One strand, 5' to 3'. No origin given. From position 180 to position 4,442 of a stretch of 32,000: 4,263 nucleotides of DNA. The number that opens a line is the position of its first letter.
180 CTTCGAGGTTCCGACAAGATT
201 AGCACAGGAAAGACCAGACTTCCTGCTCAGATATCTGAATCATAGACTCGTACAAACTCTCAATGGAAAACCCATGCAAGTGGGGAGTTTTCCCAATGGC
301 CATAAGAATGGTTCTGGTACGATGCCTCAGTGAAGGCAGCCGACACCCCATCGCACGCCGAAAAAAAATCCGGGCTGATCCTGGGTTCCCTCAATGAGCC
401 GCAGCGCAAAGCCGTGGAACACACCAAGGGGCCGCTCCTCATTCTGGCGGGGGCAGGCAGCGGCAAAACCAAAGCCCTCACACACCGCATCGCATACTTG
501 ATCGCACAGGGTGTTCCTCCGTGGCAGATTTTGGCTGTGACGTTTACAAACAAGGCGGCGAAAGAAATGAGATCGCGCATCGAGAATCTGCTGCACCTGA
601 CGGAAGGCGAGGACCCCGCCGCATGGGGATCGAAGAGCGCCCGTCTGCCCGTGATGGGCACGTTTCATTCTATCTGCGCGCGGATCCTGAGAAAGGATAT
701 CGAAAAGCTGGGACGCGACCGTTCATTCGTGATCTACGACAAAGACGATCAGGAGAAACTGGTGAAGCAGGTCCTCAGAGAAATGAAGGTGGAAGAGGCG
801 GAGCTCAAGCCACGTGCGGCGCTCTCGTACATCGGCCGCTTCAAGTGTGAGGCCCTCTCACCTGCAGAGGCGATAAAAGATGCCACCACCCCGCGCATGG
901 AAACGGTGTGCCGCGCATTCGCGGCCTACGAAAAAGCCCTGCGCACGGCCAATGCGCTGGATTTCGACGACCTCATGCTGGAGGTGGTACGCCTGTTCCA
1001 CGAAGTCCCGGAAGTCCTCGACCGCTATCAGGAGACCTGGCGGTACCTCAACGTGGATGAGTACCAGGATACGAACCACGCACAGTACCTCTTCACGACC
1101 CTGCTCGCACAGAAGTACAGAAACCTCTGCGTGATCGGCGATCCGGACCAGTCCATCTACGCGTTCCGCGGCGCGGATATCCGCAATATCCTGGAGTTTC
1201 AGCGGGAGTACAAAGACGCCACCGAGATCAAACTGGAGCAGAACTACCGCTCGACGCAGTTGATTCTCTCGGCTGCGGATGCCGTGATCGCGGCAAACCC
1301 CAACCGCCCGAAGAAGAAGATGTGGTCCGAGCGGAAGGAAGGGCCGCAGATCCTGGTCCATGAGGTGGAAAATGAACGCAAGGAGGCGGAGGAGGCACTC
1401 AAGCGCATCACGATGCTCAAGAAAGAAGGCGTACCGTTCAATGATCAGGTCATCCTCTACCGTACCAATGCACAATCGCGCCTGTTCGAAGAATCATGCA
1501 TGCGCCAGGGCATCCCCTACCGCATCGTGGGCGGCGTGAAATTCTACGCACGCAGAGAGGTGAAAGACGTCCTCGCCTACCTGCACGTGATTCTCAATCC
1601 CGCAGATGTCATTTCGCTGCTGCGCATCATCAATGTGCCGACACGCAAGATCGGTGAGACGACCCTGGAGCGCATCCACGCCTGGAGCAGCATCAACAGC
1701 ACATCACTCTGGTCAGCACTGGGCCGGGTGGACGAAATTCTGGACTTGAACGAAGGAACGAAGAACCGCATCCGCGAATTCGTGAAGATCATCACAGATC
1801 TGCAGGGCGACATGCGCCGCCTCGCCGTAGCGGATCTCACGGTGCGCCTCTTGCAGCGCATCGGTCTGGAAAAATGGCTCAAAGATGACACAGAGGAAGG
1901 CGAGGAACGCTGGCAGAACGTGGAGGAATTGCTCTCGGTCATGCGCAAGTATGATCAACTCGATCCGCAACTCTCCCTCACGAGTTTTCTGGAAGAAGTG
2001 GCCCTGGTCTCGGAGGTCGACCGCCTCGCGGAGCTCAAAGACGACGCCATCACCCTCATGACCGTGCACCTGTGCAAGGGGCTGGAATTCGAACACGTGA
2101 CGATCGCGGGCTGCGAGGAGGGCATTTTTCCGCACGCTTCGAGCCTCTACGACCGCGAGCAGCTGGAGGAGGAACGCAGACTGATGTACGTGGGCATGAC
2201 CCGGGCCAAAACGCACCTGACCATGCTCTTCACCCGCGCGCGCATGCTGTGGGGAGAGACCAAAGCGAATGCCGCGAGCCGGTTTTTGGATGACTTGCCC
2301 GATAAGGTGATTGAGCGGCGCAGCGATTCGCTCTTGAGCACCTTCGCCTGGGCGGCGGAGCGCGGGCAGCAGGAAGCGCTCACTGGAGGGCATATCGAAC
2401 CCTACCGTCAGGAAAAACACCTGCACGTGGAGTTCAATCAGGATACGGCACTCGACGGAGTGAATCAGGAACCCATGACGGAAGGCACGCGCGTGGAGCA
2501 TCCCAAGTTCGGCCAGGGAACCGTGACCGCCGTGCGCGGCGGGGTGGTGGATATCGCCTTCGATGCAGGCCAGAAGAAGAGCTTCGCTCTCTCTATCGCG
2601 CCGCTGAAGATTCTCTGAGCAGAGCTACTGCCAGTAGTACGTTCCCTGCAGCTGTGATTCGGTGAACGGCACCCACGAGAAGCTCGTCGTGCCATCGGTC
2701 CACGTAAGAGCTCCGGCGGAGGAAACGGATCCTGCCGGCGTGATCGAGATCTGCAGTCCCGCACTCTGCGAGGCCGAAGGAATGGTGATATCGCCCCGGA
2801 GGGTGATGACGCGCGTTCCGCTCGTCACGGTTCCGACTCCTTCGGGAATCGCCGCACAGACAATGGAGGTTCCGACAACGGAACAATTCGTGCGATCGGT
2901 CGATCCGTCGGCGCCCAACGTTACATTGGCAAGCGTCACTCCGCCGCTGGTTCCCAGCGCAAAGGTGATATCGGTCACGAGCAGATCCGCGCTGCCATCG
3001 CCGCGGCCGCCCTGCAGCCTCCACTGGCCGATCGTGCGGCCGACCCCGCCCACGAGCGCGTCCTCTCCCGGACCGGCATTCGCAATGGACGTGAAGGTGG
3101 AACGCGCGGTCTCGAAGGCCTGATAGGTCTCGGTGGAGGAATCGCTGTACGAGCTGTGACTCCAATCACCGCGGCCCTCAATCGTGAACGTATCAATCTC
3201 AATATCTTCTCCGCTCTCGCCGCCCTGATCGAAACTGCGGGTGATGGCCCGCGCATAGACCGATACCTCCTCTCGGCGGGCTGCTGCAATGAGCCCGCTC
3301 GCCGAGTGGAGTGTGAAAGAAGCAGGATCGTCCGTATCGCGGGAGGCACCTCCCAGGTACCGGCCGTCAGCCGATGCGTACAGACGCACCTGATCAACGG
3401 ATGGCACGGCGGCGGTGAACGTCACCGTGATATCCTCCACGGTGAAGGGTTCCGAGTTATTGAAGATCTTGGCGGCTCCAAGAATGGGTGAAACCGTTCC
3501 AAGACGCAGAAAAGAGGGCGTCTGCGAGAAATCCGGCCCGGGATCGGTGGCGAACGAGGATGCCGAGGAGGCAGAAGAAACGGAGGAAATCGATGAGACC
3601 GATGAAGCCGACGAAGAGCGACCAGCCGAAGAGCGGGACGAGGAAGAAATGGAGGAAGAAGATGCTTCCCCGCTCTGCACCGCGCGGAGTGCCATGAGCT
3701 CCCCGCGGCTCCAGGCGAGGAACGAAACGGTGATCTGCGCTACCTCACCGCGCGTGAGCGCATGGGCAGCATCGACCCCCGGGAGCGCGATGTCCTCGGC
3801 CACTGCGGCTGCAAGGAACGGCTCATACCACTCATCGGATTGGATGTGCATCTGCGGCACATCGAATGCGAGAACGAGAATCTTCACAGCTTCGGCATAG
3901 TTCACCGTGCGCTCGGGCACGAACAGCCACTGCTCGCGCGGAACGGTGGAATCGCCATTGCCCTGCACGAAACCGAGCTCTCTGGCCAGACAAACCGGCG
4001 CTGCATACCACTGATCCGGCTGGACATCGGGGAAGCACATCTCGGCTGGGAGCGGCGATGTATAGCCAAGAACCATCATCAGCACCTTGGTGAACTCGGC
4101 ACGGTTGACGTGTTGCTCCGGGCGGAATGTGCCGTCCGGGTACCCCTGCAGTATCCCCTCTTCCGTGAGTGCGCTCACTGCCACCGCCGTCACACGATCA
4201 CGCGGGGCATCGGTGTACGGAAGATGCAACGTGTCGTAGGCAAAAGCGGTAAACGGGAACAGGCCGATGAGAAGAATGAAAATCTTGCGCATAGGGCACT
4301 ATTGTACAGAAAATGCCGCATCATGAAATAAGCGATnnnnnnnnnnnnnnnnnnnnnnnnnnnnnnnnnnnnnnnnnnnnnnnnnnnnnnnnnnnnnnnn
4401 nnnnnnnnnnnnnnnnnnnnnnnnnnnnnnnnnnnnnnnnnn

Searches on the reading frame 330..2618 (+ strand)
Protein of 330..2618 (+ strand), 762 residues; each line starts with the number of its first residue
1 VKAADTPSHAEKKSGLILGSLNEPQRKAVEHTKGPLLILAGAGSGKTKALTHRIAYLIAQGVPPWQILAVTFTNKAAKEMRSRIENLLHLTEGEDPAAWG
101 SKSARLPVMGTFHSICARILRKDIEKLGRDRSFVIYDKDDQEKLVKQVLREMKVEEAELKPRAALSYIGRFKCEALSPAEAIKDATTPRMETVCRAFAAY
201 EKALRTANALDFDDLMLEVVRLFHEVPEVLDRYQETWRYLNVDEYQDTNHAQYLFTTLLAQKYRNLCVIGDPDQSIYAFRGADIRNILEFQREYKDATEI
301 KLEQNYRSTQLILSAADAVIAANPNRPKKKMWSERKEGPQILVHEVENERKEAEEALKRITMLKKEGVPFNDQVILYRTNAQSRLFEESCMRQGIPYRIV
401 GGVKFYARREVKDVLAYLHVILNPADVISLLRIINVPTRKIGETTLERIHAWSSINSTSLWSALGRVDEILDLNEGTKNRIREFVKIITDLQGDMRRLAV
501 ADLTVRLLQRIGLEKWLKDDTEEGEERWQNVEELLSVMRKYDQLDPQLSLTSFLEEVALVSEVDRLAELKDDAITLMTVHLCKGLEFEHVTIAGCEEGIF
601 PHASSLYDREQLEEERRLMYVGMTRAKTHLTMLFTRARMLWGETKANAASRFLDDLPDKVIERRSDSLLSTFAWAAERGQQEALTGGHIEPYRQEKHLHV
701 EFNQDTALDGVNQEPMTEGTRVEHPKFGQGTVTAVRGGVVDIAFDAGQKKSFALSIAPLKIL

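Call 78: search_protein_families(library=pfam, proteins=[window:330-2618:+], max_evalue=0.00001)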
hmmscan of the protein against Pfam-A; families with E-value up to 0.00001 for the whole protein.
window:330-2618:+ (762 aa): 6 families
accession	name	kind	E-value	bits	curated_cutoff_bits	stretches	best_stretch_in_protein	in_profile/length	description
PF00580.27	UvrD-helicase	-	1.6e-90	303.9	23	1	21-295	1-271/271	UvrD/REP helicase N-terminal domain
PF13361.12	UvrD_C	-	1.8e-75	255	25.6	1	300-635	1-348/350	UvrD-like helicase C-terminal domain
PF13245.12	AAA_19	-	2.7e-20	73.3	25.1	1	25-280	1-134/134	AAA domain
PF13538.12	UvrD_C_2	-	3.3e-09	36.9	27.4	1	575-632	3-51/52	UvrD-like helicase C-terminal domain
PF01443.25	Viral_helicase1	-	3.9e-08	33.8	21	0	564-632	167-226/228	Viral superfamily 1 RNA helicase core domain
PF13604.12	AAA_30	-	2.3e-06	27.9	27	0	21-84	2-66/191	AAA domain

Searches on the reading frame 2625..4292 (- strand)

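Call 78: search_protein_families(library=pfam, proteins=[window:2625-4292:-], max_evalue=0.00001)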
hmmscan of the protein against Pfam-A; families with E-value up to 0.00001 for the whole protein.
window:2625-4292:- (555 aa): 1 family
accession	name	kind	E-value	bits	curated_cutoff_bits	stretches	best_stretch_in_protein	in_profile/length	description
PF00395.25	SLH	-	8.6e-18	64.5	20.8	1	38-67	14-43/44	S-layer homology domain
